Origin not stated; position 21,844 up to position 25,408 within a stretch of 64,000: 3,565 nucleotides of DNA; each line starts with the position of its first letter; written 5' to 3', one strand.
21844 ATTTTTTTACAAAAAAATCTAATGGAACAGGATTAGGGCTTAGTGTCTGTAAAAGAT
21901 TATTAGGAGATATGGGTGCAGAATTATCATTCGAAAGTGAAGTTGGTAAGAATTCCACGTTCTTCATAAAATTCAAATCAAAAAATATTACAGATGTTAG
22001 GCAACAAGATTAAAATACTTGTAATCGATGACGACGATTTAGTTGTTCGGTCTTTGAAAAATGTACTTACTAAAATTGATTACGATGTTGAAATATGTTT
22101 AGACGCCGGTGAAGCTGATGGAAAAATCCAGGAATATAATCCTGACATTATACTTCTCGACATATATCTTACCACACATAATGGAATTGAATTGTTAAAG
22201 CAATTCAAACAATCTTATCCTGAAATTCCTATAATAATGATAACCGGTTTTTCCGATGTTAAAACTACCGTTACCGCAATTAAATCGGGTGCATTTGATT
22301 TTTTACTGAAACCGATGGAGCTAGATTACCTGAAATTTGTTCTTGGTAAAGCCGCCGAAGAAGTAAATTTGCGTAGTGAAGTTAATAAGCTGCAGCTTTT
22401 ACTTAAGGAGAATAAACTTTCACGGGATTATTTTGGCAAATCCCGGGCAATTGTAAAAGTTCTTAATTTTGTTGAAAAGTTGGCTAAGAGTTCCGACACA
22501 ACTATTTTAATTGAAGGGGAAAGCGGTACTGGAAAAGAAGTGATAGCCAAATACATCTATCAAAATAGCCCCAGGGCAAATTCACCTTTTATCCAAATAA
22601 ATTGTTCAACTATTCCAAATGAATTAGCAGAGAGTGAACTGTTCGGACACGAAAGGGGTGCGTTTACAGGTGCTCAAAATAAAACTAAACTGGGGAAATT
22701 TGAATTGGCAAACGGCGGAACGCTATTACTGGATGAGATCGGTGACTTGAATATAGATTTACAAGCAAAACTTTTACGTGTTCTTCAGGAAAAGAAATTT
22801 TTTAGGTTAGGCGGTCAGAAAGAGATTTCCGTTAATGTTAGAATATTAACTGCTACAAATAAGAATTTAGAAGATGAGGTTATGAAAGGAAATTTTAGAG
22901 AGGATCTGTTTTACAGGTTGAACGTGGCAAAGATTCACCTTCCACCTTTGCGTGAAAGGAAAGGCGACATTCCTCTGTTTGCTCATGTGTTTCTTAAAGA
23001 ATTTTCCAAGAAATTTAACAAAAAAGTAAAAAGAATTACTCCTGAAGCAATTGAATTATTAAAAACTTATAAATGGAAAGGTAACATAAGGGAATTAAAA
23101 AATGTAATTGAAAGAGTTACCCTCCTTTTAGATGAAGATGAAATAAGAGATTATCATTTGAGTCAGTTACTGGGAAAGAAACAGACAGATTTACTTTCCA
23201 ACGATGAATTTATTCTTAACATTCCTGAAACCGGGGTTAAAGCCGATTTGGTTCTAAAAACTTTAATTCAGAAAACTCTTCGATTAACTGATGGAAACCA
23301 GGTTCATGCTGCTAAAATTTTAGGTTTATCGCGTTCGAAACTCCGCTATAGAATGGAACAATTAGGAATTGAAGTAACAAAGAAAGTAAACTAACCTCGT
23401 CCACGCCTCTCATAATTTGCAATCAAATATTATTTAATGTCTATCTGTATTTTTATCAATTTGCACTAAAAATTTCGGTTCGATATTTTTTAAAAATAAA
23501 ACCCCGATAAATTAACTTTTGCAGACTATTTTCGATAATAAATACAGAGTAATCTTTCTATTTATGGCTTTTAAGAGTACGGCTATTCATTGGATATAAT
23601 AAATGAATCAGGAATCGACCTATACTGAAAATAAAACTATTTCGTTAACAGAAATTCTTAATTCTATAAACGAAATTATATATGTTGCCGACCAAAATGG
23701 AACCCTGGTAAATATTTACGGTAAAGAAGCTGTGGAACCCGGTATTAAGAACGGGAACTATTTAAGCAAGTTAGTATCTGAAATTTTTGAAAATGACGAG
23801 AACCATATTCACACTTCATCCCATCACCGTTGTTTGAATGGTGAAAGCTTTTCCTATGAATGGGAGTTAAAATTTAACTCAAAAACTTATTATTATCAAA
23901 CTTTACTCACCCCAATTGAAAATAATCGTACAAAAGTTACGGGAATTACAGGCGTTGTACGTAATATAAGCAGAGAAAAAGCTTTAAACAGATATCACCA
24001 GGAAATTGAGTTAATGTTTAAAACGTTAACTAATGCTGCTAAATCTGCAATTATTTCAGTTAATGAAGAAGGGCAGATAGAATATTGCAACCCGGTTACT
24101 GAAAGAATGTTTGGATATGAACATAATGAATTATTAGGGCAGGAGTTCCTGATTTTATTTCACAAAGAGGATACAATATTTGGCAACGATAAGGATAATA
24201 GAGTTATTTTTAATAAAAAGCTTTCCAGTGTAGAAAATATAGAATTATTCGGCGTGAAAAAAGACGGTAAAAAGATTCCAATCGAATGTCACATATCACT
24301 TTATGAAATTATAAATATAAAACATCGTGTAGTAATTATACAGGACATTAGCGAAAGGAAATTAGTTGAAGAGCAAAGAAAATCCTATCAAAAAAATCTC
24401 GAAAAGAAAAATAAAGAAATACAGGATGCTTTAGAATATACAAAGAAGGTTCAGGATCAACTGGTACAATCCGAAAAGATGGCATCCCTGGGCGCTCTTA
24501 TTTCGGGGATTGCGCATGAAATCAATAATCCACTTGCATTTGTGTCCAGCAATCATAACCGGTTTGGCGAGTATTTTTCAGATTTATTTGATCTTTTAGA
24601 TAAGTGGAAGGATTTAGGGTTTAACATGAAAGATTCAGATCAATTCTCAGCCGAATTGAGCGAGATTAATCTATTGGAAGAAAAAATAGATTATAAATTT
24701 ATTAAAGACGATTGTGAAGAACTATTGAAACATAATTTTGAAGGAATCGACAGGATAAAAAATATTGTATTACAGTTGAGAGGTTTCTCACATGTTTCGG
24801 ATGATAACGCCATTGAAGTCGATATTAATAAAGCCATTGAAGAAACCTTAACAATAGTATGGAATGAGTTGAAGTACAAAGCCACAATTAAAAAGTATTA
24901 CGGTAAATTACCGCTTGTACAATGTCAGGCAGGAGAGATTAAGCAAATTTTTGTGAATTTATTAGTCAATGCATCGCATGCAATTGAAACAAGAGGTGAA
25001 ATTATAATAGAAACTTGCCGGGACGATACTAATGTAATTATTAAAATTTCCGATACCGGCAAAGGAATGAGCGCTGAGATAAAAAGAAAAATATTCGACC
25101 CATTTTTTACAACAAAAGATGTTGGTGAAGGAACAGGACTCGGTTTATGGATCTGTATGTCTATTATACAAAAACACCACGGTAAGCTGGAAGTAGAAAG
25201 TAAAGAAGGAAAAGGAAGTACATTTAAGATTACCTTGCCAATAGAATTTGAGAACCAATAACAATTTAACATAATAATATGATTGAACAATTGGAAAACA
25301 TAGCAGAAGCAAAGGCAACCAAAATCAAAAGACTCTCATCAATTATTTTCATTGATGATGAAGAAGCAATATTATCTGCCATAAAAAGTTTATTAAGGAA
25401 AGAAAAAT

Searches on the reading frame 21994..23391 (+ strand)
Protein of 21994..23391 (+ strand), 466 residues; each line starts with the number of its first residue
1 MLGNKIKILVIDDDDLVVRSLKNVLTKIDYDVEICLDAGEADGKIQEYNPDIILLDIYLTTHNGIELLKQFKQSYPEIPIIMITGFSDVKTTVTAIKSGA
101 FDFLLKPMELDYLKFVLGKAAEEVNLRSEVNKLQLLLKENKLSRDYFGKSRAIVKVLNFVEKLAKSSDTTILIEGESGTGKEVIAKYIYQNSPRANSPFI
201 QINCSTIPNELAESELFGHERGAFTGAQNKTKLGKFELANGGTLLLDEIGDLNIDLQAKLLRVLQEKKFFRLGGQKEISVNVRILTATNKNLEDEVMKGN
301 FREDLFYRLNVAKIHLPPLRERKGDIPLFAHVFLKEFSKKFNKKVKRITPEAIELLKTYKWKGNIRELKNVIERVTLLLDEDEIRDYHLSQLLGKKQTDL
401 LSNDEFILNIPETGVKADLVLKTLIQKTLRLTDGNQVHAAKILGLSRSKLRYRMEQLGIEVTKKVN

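Call 6: search_protein_families(library=pfam, proteins=[window:21994-23391:+], max_evalue=0.001)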
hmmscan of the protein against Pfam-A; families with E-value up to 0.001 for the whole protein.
window:21994-23391:+ (466 aa): 8 families
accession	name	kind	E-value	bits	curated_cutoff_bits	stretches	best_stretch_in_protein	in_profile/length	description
PF00158.32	Sigma54_activat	-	2.3e-68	229.6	20.2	1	148-315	3-168/168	Sigma-54 interaction domain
PF00072.30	Response_reg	-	1.3e-25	90.2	30.2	1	8-113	1-106/111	Response regulator receiver domain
PF25601.1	AAA_lid_14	-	1.4e-25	89.4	27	1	320-398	1-79/87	AAA+ ATPase lid domain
PF14532.12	Sigma54_activ_2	-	2.4e-21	76.9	25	1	147-319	1-138/138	Sigma-54 interaction domain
PF02954.25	HTH_8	-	6.6e-10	39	22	1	423-456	8-41/42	Bacterial regulatory protein, Fis family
PF07728.20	AAA_5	-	1.4e-06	28.8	22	1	171-292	2-125/139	AAA domain (dynein-related subfamily)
PF06490.17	FleQ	-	0.00029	21.6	22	0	7-89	1-81/108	Flagellar regulatory protein FleQ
PF00004.35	AAA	-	0.00061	20.7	21.2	0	171-290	1-110/131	ATPase family associated with various cellular activities (AAA)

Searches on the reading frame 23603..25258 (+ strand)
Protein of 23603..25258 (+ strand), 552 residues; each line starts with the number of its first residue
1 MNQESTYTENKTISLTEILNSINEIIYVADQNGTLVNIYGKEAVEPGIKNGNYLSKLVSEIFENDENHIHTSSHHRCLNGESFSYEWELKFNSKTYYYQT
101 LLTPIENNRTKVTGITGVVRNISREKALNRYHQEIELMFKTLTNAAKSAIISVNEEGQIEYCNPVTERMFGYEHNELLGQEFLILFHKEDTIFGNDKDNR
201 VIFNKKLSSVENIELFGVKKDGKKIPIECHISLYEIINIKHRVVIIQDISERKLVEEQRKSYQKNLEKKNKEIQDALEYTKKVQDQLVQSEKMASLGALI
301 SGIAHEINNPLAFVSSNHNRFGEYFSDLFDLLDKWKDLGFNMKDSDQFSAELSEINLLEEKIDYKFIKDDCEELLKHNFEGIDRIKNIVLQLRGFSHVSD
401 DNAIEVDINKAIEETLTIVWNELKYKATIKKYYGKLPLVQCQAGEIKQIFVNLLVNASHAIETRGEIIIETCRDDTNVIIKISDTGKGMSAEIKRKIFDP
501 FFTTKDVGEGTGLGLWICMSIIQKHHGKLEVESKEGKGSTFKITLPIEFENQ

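Call 6: search_protein_families(library=pfam, proteins=[window:23603-25258:+], max_evalue=0.001)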
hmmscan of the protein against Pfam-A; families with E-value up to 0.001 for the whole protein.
window:23603-25258:+ (552 aa): 8 families
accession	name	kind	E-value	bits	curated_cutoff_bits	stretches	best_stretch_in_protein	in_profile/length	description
PF02518.31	HATPase_c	-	1.4e-24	87.1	26.4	1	445-547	5-109/111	Histidine kinase-, DNA gyrase B-, and HSP90-like ATPase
PF00989.32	PAS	-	2.1e-15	57.1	22.6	1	138-249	2-113/113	PAS fold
PF13426.13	PAS_9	-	2.8e-15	56.9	27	1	149-251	3-103/103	PAS domain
PF08448.16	PAS_4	-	7.7e-10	39.4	23.1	1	146-252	4-108/110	PAS fold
PF14501.12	HATPase_c_5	-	1.5e-07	31.7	22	1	445-537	5-94/102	GHKL domain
PF13188.13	PAS_8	-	4e-06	27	21.8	1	138-185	2-49/65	PAS domain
PF08447.18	PAS_3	-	9e-05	23.1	25.6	0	160-191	2-35/89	PAS fold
PF00512.31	HisKA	-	0.00086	19.7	26.9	0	296-317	2-23/66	His Kinase A (phospho-acceptor) domain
